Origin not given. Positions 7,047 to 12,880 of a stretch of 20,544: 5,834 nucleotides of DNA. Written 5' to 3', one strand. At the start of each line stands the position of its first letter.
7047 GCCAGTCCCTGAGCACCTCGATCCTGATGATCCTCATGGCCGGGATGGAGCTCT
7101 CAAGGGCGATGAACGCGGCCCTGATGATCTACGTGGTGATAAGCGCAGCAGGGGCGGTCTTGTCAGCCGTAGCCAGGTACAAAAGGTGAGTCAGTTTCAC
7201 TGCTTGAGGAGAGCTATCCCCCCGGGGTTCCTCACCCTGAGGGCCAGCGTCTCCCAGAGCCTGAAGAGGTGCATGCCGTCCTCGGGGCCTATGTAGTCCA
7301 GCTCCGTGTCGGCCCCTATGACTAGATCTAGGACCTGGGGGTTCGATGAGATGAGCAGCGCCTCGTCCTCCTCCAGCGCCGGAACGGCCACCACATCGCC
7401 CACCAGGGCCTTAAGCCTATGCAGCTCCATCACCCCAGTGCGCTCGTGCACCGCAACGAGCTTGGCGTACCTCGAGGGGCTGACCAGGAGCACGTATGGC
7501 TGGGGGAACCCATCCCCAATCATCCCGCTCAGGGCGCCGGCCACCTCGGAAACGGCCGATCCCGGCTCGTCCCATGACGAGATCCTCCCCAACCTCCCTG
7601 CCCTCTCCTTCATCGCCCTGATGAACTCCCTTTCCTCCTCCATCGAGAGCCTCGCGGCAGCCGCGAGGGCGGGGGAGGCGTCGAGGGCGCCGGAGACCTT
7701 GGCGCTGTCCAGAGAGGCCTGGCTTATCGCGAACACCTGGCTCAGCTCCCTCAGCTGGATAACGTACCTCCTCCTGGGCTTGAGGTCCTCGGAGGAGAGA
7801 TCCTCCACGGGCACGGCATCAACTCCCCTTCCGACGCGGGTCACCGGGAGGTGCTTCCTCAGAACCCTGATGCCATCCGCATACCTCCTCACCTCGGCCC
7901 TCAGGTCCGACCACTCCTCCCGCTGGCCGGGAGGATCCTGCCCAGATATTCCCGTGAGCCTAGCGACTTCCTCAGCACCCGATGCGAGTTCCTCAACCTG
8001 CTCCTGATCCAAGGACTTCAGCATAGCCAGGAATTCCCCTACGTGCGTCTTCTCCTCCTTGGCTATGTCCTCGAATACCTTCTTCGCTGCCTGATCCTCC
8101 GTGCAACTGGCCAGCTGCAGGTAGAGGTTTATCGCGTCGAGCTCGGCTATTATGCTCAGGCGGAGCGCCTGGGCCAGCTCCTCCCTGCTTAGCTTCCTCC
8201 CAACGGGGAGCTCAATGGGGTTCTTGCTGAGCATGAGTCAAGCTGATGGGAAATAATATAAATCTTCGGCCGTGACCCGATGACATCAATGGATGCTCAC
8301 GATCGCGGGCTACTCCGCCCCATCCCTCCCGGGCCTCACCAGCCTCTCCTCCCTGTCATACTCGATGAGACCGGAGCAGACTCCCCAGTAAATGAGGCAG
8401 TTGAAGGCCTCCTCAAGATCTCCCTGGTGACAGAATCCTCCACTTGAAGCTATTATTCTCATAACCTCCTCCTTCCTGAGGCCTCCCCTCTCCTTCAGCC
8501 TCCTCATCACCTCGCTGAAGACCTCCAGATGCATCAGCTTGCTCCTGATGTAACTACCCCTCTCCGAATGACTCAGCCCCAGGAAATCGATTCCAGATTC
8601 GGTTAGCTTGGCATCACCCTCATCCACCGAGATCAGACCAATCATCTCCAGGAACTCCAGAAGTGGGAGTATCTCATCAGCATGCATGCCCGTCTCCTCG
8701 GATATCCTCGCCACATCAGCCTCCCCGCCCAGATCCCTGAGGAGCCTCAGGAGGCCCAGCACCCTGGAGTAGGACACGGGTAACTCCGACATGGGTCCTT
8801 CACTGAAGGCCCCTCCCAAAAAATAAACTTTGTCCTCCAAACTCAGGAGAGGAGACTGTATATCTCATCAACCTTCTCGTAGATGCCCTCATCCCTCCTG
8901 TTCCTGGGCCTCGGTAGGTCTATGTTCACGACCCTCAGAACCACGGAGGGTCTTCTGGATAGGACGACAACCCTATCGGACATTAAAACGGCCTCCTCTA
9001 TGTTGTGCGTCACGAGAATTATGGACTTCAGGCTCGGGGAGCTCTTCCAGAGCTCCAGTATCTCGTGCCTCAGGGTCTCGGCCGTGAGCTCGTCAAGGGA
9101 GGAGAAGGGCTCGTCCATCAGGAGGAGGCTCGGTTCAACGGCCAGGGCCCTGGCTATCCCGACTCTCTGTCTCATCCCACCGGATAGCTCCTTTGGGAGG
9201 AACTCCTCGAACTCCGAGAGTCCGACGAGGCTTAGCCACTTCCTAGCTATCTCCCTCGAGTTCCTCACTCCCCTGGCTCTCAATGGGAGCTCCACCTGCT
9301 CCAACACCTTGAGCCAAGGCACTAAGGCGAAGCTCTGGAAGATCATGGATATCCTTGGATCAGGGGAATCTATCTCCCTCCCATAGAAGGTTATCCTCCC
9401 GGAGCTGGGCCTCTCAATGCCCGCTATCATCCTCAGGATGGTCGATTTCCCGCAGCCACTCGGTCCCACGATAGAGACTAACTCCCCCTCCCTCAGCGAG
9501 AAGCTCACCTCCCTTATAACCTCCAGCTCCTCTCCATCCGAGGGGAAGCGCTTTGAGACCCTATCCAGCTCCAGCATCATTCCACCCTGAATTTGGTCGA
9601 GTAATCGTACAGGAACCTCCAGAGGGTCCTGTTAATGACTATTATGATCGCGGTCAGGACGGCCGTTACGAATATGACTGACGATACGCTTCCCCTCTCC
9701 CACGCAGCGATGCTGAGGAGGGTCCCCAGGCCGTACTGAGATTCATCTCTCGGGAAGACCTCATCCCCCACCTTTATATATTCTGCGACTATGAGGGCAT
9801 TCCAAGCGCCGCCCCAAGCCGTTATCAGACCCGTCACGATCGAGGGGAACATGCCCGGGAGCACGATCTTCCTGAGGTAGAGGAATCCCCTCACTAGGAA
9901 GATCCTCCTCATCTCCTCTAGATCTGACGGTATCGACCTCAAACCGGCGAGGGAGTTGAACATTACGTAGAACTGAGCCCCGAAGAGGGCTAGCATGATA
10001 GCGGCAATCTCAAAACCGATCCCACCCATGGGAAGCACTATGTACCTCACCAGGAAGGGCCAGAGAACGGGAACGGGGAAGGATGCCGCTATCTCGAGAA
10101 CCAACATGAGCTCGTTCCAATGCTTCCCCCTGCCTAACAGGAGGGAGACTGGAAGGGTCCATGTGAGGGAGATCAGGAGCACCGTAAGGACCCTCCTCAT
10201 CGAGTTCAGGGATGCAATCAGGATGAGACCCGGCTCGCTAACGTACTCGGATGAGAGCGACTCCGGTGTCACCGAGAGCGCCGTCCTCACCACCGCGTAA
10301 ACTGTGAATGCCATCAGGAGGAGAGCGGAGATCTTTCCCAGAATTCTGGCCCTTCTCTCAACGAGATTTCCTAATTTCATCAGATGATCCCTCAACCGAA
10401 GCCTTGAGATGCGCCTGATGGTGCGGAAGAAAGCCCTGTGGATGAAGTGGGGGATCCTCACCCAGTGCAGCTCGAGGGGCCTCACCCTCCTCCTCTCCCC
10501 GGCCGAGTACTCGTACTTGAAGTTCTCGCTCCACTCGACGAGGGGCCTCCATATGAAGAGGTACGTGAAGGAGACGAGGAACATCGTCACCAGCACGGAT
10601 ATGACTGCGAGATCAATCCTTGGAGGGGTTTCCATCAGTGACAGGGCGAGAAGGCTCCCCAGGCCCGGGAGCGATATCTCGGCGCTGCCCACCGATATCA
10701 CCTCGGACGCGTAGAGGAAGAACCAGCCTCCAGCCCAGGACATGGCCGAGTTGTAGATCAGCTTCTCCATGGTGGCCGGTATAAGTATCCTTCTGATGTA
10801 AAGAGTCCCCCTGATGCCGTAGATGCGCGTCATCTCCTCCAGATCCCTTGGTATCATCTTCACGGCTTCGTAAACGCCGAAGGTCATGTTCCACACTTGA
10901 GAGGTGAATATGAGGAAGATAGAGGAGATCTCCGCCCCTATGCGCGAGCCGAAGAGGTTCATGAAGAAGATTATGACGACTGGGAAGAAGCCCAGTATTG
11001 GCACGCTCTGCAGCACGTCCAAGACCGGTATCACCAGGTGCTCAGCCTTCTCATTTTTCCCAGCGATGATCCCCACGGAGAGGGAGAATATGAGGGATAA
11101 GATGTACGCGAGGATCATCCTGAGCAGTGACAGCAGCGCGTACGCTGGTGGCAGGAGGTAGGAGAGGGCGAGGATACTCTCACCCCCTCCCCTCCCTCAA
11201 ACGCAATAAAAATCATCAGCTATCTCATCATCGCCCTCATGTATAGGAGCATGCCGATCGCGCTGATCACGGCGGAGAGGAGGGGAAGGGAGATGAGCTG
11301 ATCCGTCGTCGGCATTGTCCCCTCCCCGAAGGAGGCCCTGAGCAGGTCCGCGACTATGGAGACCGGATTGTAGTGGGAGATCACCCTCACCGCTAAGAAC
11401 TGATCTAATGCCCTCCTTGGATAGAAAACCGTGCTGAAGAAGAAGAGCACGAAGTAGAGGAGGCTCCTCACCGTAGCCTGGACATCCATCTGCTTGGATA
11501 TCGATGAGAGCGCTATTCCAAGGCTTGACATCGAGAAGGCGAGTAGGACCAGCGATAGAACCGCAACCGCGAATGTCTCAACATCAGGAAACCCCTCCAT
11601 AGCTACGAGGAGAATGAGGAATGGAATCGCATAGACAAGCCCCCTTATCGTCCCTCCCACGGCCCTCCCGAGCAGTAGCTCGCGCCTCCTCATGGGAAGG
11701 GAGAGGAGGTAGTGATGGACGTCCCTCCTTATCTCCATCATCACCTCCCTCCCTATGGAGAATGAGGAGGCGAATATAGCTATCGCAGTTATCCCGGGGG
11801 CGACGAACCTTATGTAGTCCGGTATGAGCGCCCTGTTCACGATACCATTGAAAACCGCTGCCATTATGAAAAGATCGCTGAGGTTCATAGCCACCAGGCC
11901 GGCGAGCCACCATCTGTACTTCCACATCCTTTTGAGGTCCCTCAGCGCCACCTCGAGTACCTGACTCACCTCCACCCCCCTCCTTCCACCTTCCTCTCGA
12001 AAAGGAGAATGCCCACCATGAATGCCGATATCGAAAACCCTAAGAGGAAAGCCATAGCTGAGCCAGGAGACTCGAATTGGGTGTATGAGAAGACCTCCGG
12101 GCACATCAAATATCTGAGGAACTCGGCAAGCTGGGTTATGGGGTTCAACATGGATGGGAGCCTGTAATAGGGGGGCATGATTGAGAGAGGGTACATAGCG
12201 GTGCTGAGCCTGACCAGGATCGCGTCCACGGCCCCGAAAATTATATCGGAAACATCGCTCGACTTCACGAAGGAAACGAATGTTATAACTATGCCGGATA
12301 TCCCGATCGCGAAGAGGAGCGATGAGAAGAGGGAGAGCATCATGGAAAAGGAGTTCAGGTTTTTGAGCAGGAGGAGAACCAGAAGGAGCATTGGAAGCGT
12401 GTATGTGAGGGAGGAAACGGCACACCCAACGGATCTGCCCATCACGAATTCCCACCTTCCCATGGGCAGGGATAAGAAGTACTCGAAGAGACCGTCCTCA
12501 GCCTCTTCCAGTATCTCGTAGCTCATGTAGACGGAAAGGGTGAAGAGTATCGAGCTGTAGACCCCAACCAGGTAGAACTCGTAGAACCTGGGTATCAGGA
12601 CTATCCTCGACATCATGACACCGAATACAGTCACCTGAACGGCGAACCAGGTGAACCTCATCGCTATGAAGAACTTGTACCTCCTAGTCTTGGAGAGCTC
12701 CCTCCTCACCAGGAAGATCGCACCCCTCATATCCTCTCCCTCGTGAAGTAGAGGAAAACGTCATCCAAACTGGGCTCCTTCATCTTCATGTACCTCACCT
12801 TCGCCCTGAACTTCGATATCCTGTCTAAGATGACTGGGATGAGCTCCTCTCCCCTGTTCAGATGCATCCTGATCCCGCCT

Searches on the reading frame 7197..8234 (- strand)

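Call 8: search_protein_families(library=pfam, proteins=[window:7197-8234:-], max_evalue=0.00001)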
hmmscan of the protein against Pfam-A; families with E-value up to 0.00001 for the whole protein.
window:7197-8234:- (345 aa): 2 families
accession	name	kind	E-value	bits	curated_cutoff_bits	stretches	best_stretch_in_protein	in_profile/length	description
PF04454.18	Linocin_M18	-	2.7e-29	102.6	24.3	1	104-331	12-253/253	Encapsulating protein for peroxidase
PF02915.23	Rubrerythrin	-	7.2e-08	33.3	22.8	1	24-81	3-62/137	Rubrerythrin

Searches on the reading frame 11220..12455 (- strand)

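Call 8: search_protein_families(library=pfam, proteins=[window:11220-12455:-], max_evalue=0.00001)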
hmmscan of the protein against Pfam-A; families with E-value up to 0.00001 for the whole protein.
window:11220-12455:- (411 aa): 3 families
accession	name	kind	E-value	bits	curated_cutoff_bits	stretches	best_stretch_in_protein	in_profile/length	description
PF01061.29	ABC2_membrane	-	3.3e-21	76.2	26.9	1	165-375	2-209/211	ABC-2 type transporter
PF12698.13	ABC2_membrane_3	-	1e-15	58.1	31.6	1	213-399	159-343/347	ABC-2 family transporter protein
PF12679.13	ABC2_membrane_2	-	1.2e-09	38.3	27.2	1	225-407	81-280/283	ABC-2 family transporter protein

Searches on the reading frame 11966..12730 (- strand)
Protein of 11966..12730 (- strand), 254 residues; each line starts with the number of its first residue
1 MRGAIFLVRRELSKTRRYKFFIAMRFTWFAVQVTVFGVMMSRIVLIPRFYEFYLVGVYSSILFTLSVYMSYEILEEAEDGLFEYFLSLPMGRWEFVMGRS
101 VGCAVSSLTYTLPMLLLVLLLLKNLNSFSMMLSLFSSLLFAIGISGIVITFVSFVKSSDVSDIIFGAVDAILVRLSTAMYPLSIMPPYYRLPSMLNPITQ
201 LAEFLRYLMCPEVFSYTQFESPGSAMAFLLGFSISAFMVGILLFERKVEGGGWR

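Call 9: search_protein_families(library=pfam, proteins=[window:11966-12730:-], max_evalue=0.00001)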
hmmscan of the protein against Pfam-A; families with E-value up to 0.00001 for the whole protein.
window:11966-12730:- (254 aa): 2 families
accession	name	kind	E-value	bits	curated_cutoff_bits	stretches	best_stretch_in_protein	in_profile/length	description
PF01061.29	ABC2_membrane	-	1.3e-10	41.6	26.9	1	6-209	5-210/211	ABC-2 type transporter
PF12698.13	ABC2_membrane_3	-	1.3e-07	31.5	31.6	1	50-241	161-346/347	ABC-2 family transporter protein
